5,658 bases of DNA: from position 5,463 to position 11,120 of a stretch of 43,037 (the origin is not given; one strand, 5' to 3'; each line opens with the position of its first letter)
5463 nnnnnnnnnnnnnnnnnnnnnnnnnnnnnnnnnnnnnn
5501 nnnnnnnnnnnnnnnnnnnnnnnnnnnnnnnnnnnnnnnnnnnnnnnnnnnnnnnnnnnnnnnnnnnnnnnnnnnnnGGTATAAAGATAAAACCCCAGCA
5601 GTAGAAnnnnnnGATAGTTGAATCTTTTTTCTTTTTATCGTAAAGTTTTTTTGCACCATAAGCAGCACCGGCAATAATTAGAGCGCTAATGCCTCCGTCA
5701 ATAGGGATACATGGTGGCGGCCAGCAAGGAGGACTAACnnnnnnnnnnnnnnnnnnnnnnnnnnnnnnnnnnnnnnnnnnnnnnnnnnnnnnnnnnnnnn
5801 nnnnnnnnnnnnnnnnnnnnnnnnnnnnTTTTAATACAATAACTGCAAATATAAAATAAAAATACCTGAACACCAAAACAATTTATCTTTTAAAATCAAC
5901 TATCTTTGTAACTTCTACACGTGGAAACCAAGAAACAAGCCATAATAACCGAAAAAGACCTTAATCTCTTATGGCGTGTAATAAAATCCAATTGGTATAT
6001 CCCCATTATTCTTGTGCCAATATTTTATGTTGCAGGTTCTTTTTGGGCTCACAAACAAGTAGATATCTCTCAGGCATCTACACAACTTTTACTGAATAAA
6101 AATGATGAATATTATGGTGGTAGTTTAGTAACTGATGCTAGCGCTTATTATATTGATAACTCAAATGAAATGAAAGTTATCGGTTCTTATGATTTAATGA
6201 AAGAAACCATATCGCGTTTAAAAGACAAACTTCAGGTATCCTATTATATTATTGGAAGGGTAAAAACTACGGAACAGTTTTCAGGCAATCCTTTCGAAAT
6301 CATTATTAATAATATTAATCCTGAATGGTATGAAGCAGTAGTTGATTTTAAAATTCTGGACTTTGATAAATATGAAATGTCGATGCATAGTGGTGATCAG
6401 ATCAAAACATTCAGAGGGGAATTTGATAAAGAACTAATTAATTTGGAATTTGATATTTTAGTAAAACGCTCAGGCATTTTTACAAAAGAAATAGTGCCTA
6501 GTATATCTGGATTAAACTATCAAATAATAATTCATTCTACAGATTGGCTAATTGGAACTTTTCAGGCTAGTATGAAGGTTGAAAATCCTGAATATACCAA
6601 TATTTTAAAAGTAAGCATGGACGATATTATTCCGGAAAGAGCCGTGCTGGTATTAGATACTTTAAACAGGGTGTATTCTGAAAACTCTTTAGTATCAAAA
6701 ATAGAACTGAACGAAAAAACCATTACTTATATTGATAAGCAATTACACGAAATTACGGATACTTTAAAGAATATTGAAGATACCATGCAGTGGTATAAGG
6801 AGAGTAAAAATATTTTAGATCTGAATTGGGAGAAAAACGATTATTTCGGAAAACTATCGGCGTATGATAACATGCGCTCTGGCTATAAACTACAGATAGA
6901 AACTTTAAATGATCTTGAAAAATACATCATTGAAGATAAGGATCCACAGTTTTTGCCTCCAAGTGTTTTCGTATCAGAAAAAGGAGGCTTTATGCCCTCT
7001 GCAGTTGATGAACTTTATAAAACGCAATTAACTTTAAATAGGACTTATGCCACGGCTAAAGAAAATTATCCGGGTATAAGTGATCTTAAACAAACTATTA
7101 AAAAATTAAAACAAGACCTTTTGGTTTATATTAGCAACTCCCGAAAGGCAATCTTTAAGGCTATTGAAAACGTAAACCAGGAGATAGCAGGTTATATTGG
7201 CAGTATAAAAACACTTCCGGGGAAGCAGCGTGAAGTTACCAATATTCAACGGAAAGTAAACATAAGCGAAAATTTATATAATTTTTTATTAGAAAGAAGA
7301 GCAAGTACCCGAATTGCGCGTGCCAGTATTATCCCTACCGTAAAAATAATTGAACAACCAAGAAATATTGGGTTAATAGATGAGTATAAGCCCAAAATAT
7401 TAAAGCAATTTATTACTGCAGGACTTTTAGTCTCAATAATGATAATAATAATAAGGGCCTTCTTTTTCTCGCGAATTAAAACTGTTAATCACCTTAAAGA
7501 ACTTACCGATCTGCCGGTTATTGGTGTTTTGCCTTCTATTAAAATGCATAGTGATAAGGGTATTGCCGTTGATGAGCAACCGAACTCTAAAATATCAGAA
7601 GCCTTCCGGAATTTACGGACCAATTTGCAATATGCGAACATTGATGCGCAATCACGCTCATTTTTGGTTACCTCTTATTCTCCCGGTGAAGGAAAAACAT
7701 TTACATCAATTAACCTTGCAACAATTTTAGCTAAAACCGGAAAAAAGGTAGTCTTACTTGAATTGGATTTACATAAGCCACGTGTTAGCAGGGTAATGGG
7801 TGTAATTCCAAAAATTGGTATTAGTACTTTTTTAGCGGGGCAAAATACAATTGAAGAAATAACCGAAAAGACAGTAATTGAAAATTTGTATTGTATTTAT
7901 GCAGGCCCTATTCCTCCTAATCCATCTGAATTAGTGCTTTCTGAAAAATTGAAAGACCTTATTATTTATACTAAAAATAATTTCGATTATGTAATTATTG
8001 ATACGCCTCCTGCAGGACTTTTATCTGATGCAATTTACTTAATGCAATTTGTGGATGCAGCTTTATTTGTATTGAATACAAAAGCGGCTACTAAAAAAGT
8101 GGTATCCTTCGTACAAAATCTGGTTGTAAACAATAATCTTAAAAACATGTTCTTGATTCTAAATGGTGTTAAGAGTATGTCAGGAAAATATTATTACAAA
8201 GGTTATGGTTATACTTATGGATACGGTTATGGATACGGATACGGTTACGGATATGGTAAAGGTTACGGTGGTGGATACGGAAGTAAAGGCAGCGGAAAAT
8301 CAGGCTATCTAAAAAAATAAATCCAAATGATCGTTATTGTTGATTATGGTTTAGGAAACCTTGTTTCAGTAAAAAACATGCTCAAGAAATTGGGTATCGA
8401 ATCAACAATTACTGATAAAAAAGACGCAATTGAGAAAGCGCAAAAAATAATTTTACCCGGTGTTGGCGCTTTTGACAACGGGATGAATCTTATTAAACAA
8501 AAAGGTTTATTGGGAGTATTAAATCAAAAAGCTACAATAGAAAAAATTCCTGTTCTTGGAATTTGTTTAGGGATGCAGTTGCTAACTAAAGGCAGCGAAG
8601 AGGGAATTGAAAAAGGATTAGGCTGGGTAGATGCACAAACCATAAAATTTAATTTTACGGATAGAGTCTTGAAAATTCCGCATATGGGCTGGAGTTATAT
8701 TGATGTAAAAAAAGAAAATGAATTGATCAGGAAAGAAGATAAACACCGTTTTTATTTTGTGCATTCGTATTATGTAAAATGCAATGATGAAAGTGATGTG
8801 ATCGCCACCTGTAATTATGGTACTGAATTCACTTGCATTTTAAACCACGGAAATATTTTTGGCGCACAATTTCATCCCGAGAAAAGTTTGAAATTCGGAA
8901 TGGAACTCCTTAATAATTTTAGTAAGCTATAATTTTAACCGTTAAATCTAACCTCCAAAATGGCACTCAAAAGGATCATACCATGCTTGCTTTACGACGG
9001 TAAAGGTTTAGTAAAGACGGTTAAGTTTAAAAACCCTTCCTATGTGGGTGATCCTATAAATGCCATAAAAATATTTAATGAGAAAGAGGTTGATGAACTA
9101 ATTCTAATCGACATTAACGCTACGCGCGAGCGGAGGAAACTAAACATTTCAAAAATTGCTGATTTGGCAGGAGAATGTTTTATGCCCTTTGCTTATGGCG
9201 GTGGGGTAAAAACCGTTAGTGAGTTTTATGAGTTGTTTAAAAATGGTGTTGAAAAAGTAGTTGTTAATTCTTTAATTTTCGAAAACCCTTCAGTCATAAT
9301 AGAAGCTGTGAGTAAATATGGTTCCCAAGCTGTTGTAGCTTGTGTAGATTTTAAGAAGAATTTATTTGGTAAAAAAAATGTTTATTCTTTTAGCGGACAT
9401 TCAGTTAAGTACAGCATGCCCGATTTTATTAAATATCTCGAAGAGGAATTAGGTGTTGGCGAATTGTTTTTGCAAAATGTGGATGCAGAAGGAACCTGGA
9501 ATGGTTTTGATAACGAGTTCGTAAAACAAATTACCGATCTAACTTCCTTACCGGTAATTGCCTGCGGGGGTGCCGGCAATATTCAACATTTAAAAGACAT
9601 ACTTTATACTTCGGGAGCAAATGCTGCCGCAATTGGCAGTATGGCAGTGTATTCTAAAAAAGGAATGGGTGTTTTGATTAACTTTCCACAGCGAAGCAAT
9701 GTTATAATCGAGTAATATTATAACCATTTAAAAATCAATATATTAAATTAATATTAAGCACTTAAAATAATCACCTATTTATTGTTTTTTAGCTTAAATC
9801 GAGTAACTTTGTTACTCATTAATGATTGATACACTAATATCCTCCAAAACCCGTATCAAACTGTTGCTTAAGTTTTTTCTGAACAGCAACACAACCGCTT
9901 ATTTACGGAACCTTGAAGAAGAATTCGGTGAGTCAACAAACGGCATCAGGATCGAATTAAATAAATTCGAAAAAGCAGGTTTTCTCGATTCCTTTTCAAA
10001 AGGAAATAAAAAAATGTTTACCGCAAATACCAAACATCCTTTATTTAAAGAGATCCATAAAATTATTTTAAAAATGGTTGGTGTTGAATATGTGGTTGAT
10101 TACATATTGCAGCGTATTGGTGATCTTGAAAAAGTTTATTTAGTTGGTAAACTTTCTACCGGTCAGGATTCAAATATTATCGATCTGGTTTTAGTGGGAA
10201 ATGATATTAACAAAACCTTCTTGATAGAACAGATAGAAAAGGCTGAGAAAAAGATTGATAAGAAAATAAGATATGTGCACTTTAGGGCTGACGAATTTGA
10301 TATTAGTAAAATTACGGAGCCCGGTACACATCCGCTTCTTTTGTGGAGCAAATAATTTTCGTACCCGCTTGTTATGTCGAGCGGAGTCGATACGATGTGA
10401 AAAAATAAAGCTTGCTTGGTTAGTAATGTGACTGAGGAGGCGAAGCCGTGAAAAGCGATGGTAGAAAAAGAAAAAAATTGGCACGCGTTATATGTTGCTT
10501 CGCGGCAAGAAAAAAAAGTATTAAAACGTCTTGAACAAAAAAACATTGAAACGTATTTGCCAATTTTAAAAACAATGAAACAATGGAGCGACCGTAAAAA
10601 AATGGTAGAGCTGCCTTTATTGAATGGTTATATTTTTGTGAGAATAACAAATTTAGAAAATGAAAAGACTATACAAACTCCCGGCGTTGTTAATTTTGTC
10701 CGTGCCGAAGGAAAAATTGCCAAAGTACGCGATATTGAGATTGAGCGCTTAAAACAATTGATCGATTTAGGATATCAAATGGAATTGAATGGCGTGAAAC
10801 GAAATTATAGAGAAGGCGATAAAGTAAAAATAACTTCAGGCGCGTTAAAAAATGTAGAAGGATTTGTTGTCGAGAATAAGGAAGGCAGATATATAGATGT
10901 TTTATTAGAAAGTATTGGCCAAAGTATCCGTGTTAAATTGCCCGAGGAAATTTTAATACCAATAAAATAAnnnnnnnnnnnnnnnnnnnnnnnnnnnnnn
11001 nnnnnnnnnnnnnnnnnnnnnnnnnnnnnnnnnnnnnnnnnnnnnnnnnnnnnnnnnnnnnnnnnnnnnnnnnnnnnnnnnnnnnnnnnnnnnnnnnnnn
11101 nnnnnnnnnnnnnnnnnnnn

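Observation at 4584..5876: The XrtF cassette is headed by a 73-aa secreted Pro/Cys-rich mini-protein with a P-I-D-G-G + TM + Lys-cluster tail, a candidate cognate XrtF substrate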

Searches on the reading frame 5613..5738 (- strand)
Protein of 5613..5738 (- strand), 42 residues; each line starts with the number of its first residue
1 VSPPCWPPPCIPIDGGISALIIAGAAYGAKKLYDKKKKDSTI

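Call 37: find_homologous_proteins(query=A5, max_evalue=10)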
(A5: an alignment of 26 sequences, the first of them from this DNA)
Query A5 (26 sequences) (42 aa, profile of the alignment): 3706 proteins with E <= 10 among 5579 candidates; the best 120 are listed.
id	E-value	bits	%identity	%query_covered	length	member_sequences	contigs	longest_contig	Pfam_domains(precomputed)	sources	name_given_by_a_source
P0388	9.7e-20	87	71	98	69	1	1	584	PF28310.1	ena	-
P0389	1.1e-19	87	74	93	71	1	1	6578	PF28310.1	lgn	-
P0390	2.5e-19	86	76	88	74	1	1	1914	PF28310.1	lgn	-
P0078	2.5e-19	86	74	81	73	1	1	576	PF28310.1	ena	-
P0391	3.0e-19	86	61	90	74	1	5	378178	PF28310.1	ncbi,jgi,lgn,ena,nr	ncbi:MAG: hypothetical protein CMP59_00530 [Flavobacteriales bacterium]|nr:hypothetical protein [Fla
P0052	3.8e-19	86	74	81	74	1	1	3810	PF28310.1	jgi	jgi:hypothetical protein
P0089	7.8e-19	85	81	74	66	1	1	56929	PF28310.1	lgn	-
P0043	7.9e-19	85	76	81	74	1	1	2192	PF28310.1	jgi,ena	-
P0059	8.0e-19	85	76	90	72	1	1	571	PF28310.1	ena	-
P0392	8.9e-19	84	76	88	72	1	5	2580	PF28310.1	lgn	-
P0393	1.1e-18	84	74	90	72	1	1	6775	PF28310.1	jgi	jgi:hypothetical protein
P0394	1.3e-18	84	73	88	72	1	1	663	PF28310.1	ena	-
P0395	1.4e-18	84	77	71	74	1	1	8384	PF28310.1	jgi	jgi:hypothetical protein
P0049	1.4e-18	84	74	93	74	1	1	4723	PF28310.1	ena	-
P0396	1.6e-18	84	75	76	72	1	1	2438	PF28310.1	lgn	-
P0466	5.0e-17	79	62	81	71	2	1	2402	PF28310.1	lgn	-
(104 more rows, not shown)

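Call 39: find_encoding_contigs(protein=P0391, flank=5000, max_places=2)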
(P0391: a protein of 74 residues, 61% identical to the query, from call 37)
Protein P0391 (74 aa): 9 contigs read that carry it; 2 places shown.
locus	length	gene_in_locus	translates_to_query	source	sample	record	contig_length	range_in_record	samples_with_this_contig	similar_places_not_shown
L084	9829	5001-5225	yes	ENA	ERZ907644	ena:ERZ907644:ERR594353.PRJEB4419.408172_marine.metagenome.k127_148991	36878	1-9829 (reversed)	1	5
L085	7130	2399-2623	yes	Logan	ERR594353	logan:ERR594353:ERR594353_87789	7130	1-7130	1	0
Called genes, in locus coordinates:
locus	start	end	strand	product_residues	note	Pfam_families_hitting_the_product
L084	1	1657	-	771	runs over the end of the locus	PF13807:GNVR (weak), PF01656:CbiA (weak), PF13614:AAA_31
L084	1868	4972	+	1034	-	PF26628:DUF8202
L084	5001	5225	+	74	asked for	PF28310:PID_CTERM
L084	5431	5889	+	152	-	-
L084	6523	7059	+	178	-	PF09721:Exosortase_EpsH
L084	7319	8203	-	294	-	PF27429:LB_356 (weak)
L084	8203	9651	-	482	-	PF03062:MBOAT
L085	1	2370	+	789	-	?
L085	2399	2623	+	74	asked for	PF28310:PID_CTERM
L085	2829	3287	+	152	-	-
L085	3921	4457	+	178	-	PF09721:Exosortase_EpsH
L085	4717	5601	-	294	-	PF27429:LB_356 (weak)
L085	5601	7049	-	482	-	PF03062:MBOAT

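Call 40: find_encoding_contigs(protein=P0466, flank=5000, max_places=2)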
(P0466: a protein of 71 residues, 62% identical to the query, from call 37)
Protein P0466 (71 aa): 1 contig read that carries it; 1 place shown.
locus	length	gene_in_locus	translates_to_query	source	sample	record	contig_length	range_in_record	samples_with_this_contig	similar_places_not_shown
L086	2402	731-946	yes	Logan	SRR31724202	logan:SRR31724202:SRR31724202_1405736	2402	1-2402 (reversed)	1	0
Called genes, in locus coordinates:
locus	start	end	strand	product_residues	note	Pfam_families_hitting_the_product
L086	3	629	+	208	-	?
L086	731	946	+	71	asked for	PF28310:PID_CTERM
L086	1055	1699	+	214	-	-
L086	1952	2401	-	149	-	?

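Call 42: search_protein_families(library=ncbifam, proteins=[L084:5431-5889:+, L084:6523-7059:+, L084:1868-4972:+, L086:1055-1699:+, L086:3-629:+, L084:5001-5225:+, L086:731-946:+], max_evalue=0.001)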
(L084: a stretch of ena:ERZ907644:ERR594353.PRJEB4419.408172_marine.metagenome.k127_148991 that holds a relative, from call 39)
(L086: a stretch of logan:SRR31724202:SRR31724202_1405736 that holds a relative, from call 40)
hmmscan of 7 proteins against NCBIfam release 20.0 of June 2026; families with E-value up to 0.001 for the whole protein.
L084:5431-5889:+ (152 aa): 1 family
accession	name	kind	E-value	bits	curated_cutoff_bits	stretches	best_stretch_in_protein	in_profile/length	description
NF046082.1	assoc_w_XrtX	equivalog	1.1e-05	25.2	75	1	3-139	3-140/147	XrtX-associated membrane protein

L084:6523-7059:+ (178 aa): 10 families
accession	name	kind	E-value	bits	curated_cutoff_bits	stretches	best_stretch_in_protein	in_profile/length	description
NF046081.1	exosort_XrtX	exception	6.5e-51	172.6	170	1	13-177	2-166/168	exosortase X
TIGR04128.1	exoso_Fjoh_1448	exception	3.7e-24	85.9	90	1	12-175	5-174/174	exosortase family protein XrtF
NF046083.1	exosort_XrtY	exception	2.9e-17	63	160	1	30-165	32-163/168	exosortase Y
TIGR04178.1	exo_archaeo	signature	3.1e-14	53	23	1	86-169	3-93/97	exosortase/archaeosortase family protein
TIGR04177.1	exosort_XrtH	exception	1.7e-12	47.6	86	1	15-172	4-154/158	exosortase H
TIGR04300.1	exosort_XrtM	exception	6.9e-10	39.6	125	1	79-168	50-142/150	exosortase family protein XrtM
NF033464.1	cyanoexo_CrtC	exception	5.5e-08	32.7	225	1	17-166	119-268/278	cyanoexosortase C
TIGR04124.1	archaeo_artE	exception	8.2e-06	25.9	95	1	18-172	12-150/153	archaeosortase family protein ArtE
TIGR04144.1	archaeo_VPXXXP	exception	1e-05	25.5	150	1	19-171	1-151/156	archaeosortase B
TIGR03762.1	archaeo_artC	exception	2.8e-05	24.1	100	1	59-168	156-271/274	archaeosortase C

L084:1868-4972:+ (1034 aa): 1 family
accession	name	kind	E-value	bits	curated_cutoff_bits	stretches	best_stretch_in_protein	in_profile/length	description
TIGR04183.1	Por_Secre_tail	domain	0.00016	21.6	23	1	972-1032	14-69/72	T9SS type A sorting domain-containing protein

L086:1055-1699:+ (214 aa): 6 families
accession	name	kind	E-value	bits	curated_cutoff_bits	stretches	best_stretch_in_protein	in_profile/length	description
NF046083.1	exosort_XrtY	exception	4.5e-28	98.2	160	1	19-193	5-167/168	exosortase Y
NF046081.1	exosort_XrtX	exception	2.1e-15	57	170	1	50-200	22-165/168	exosortase X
TIGR04178.1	exo_archaeo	signature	2.4e-08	34.1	23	1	100-195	1-93/97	exosortase/archaeosortase family protein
TIGR04124.1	archaeo_artE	exception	7.5e-07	29.3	95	1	63-197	29-150/153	archaeosortase family protein ArtE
TIGR04128.1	exoso_Fjoh_1448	exception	8e-05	22.9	90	1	23-157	9-140/174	exosortase family protein XrtF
TIGR04177.1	exosort_XrtH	exception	0.00032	20.7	86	1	66-152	33-118/158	exosortase H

L086:3-629:+ (208 aa): 4 families
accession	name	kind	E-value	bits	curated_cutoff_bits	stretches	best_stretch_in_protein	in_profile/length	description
TIGR04183.1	Por_Secre_tail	domain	1.7e-10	40.8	23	1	127-205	1-70/72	T9SS type A sorting domain-containing protein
NF038113.1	T9SSA_dep_M36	equivalog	6.9e-07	27.8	885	1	125-207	793-869/869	T9SS-dependent M36 family metallopeptidase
NF052323.1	T9SSA_dep_M6i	equivalog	6.3e-05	21.1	600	1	121-204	954-1039/1043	T9SS-dependent M6-like inactivated metalloprotease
NF052228.1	T9SS_PorZ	equivalog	0.00032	19.3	260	1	124-202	672-751/757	type IX secretion system anionic LPS delivery protein PorZ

L084:5001-5225:+ (74 aa): 1 family
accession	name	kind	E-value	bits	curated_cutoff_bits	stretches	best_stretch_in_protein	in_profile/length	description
NF046080.1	PID_CTERM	domain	1.1e-12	47.5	26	1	43-66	1-24/25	PID-CTERM protein-sorting domain-containing protein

L086:731-946:+ (71 aa): 1 family
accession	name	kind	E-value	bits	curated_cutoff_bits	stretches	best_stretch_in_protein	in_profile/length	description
NF046080.1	PID_CTERM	domain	6.6e-13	48.2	26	1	36-60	1-25/25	PID-CTERM protein-sorting domain-containing protein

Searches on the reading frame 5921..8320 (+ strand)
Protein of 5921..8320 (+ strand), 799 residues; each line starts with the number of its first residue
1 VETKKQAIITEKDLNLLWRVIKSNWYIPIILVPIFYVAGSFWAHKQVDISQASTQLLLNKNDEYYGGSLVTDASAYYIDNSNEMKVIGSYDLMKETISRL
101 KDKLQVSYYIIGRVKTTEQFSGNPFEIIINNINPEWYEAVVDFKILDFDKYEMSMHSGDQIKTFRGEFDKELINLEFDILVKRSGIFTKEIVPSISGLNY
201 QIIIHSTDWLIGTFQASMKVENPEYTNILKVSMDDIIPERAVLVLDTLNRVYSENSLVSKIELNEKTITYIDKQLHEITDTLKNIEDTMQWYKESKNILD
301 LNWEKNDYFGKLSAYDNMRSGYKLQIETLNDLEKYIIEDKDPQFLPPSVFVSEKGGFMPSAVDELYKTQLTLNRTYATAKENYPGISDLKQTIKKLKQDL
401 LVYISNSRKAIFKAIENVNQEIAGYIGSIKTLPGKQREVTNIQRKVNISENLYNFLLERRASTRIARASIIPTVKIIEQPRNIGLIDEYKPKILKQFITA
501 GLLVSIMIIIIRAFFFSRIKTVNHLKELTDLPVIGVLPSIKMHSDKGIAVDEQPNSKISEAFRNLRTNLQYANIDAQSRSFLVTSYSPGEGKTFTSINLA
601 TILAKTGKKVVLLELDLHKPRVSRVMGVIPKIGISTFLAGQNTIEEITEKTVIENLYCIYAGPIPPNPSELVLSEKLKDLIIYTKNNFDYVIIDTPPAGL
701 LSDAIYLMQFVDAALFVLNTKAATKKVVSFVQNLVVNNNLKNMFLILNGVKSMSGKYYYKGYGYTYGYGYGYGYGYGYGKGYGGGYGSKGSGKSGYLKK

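Call 3: search_protein_families(library=ncbifam, proteins=[window:5921-8320:+], max_evalue=1)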
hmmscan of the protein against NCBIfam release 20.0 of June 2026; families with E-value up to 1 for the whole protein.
window:5921-8320:+ (799 aa): 30 families (the best 25 are shown)
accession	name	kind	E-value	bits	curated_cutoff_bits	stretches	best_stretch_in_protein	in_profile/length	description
NF008568.0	PRK11519.1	equivalog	1.4e-57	195.4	1068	2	417-768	350-715/720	tyrosine-protein kinase Wzc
NF007350.0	PRK09841.1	equivalog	2.4e-47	161.5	1248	2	419-770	352-722/726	tyrosine-protein kinase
TIGR01007.1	eps_fam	subfamily_domain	1.7e-45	155.1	108.05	1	560-763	1-204/204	polysaccharide biosynthesis tyrosine autokinase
TIGR01005.1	eps_transp_fam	subfamily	3.1e-33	115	411.7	2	550-767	518-736/754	exopolysaccharide transport protein family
TIGR03018.1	pepcterm_TyrKin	hypoth_equivalog_domain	9.6e-32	110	230.65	1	550-739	3-200/207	XrtA-associated tyrosine autokinase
TIGR03029.1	EpsG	equivalog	7.7e-29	100.7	313.8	1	552-722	77-247/274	chain length determinant protein tyrosine kinase EpsG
TIGR03007.1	pepcterm_ChnLen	equivalog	8.8e-20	70.4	278.85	2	209-400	104-291/498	XrtA system polysaccharide chain length determinant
TIGR01968.1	minD_bact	equivalog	1.1e-14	54.4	212.9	1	582-751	5-174/261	septum site-determining protein MinD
TIGR01969.1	minD_arch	subfamily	2.6e-13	49.7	201.75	1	583-723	5-143/251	cell division ATPase MinD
NF008079.0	PRK10818.1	equivalog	2.3e-08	33.7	508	1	579-722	3-147/270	septum site-determining protein MinD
NF041136.1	MrpORP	equivalog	8.8e-07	28.5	450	1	580-632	7-59/365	iron-sulfur cluster carrier protein MrpORP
TIGR03017.1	EpsF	equivalog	1.2e-06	27.5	422.75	1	208-537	113-443/444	chain length determinant protein EpsF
NF041546.1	ParA_partition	equivalog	5.2e-06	26.2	180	2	589-616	10-37/203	ParA family partition ATPase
NF047398.1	AAA_KGGVGR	domain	1.3e-05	25.7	90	1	584-645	8-72/190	KGGVGR-motif variant AAA ATPase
NF008669.0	PRK11670.1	equivalog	7.6e-05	21.8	348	1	563-635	92-164/369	iron-sulfur cluster carrier protein ApbC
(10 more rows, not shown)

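Call 4: search_protein_families(library=pfam, proteins=[window:5921-8320:+], max_evalue=1)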
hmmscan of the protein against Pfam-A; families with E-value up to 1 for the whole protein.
window:5921-8320:+ (799 aa): 14 families
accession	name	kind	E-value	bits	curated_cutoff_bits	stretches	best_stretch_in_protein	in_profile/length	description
PF13614.12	AAA_31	-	2.8e-11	44.1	27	1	589-700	12-130/177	AAA domain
PF01656.29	CbiA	-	1.2e-09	38.6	25.4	1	583-752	3-85/125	CobQ/CobB/MinD/ParA nucleotide binding domain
PF10609.15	ParA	-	3.6e-09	36.9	27.1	1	581-720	6-143/246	NUBPL iron-transfer P-loop NTPase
PF13807.11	GNVR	-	0.00018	21.8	27.7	1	436-513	3-81/82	G-rich domain on putative tyrosine kinase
PF02374.21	ArsA_ATPase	-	0.00027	20.7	24.3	1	683-734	120-169/305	Anion-transporting ATPase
PF09140.17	MipZ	-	0.009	15.8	20.7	1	588-696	10-108/262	ATPase MipZ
PF00142.24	Fer4_NifH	-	0.011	15.6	25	1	589-657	10-82/271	4Fe-4S iron sulfur cluster binding proteins, NifH/frxC family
PF12896.12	ANAPC4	-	0.017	15.1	23.1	1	392-462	23-86/203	Anaphase-promoting complex, cyclosome, subunit 4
PF00448.28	SRP54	-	0.084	12.9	22.7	0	589-618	11-40/196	SRP54-type protein, GTPase domain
PF25770.1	CC_CEP63-bind_CEP152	-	0.14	12.5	23.9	1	391-409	10-28/51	CEP152, CEP63 binding coiled coil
PF10624.15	TraS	-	0.15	12.2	27.4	1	693-772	68-147/157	Plasmid conjugative transfer entry exclusion protein TraS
PF01268.25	FTHFS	-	0.17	10.5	27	1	576-612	52-91/556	Formate--tetrahydrofolate ligase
PF24627.1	PUMA_CC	-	0.6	10.6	30.1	0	255-287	18-50/74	PUMA coiled-coil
PF05531.17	NPV_P10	-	0.78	10.7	29.8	0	255-290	24-59/75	Nucleopolyhedrovirus P10 protein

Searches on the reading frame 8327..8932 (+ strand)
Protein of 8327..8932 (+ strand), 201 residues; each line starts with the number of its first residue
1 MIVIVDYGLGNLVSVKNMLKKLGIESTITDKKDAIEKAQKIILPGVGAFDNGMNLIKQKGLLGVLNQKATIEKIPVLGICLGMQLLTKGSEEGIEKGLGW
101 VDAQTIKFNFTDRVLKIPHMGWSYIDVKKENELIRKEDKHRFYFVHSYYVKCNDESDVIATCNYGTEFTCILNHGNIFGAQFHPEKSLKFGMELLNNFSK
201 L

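Call 43: search_protein_families(library=pfam, proteins=[window:8327-8932:+], max_evalue=0.00001)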
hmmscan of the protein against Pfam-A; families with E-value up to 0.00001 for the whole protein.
window:8327-8932:+ (201 aa): 3 families
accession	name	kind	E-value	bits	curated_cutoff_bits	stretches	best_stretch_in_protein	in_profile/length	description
PF00117.34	GATase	-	1.6e-22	80.5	22.8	1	3-198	1-186/190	Glutamine amidotransferase class-I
PF01174.25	SNO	-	1.9e-06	28.4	27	1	12-186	8-171/188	SNO glutamine amidotransferase family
PF07685.20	GATase_3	-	8.3e-06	26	27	0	19-183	23-188/196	CobB/CobQ-like glutamine amidotransferase domain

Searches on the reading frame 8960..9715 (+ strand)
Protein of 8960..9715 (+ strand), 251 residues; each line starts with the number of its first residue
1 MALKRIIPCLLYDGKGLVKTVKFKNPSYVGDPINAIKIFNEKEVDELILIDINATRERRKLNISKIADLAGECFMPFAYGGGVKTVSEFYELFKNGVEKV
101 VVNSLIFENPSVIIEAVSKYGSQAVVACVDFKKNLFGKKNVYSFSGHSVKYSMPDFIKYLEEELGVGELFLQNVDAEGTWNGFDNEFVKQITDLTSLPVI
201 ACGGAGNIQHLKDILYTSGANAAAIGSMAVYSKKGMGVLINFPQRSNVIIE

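Call 43: search_protein_families(library=pfam, proteins=[window:8960-9715:+], max_evalue=0.00001)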
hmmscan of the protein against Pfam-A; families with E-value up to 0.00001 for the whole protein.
window:8960-9715:+ (251 aa): 1 family
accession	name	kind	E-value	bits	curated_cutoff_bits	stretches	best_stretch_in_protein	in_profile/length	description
PF00977.27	His_biosynth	-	1.6e-50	172.1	23.6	1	5-232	1-224/228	Histidine biosynthesis protein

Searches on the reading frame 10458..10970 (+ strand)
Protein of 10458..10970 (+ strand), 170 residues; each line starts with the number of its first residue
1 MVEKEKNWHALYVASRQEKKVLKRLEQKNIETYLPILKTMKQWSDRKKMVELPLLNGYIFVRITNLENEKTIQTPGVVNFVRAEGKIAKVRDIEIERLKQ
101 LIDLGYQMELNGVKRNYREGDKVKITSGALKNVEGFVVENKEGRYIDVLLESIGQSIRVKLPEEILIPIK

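Call 43: search_protein_families(library=pfam, proteins=[window:10458-10970:+], max_evalue=0.00001)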
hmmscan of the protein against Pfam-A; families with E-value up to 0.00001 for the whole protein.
window:10458-10970:+ (170 aa): 1 family
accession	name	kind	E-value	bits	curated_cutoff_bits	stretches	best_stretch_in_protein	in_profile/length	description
PF02357.24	NusG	-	1.8e-20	73.7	22.2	1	6-98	1-92/93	Transcription termination factor nusG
